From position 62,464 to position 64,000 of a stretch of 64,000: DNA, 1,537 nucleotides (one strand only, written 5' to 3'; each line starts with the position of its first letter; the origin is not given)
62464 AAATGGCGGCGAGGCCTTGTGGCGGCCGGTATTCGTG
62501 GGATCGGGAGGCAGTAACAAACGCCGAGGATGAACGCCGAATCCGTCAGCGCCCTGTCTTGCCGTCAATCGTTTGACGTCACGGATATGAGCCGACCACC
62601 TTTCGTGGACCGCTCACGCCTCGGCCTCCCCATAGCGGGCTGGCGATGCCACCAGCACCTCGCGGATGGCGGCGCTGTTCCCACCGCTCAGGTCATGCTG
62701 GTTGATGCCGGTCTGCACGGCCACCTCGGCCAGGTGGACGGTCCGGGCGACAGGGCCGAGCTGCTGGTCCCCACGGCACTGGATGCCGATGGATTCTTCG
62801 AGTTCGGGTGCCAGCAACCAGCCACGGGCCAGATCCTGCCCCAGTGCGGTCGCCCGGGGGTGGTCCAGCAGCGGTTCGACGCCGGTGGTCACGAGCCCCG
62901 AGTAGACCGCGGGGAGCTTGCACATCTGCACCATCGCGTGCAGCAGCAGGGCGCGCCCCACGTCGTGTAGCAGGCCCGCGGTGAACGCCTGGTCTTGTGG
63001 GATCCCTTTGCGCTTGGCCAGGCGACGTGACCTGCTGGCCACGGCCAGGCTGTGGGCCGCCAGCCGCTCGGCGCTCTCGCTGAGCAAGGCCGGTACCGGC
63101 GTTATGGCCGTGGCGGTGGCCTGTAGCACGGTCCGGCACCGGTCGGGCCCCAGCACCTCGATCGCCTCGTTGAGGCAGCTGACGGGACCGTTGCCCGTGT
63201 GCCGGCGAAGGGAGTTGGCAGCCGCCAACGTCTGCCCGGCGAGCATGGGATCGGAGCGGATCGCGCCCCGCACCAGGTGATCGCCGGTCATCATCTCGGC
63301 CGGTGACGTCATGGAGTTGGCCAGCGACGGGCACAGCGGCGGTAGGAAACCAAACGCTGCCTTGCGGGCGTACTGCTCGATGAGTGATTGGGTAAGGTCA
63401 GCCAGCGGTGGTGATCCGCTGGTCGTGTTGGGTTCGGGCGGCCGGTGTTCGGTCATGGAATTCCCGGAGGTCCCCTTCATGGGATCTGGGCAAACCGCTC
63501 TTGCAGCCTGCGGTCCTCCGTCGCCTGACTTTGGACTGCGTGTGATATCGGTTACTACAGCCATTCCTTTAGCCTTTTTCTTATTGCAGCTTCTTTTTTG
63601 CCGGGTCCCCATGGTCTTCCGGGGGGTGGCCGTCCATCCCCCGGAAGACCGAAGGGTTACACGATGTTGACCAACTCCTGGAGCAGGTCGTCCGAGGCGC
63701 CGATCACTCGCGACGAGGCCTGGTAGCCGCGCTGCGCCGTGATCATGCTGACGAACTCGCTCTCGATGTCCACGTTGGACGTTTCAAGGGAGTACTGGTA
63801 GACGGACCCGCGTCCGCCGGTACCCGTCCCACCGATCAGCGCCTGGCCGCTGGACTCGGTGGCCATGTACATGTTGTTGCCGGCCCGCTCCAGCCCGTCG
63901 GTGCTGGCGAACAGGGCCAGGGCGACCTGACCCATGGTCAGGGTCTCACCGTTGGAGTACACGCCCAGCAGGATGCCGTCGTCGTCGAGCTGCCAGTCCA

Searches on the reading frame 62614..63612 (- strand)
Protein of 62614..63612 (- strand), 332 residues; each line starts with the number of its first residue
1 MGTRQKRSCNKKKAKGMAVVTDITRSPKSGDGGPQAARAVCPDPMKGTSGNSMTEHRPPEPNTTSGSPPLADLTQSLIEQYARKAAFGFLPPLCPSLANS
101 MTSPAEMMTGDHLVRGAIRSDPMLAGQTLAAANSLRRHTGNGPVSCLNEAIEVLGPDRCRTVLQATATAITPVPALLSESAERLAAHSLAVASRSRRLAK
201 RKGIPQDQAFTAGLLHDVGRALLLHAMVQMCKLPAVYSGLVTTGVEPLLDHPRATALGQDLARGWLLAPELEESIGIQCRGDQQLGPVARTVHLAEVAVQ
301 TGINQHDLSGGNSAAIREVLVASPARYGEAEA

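Call 8: search_protein_families(library=pfam, proteins=[window:62614-63612:-], max_evalue=0.001)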
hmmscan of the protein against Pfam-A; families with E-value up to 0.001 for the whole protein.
window:62614-63612:- (332 aa): 2 families
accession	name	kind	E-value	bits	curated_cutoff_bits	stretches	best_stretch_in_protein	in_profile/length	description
PF08668.18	HDOD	-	1.1e-19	71.1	22.9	1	116-275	27-190/196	HDOD domain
PF01966.28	HD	-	1.7e-06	28.8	22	1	185-230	2-48/116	HD domain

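Call 89: find_encoding_contigs(protein=window:62614-63612:-, flank=10000, max_places=1)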
Protein window:62614-63612:- (332 aa): no gene with exactly this product is on record in the collection.

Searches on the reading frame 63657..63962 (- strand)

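Call 8: search_protein_families(library=pfam, proteins=[window:63657-63962:-], max_evalue=0.001)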
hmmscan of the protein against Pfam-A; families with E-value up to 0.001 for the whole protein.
window:63657-63962:- (101 aa): 1 family
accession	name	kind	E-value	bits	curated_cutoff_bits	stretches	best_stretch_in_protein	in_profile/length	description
PF06429.18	Flg_bbr_C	-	3.3e-16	58.9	23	1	56-100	2-46/46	Flagellar basal body rod FlgEFG protein C-terminal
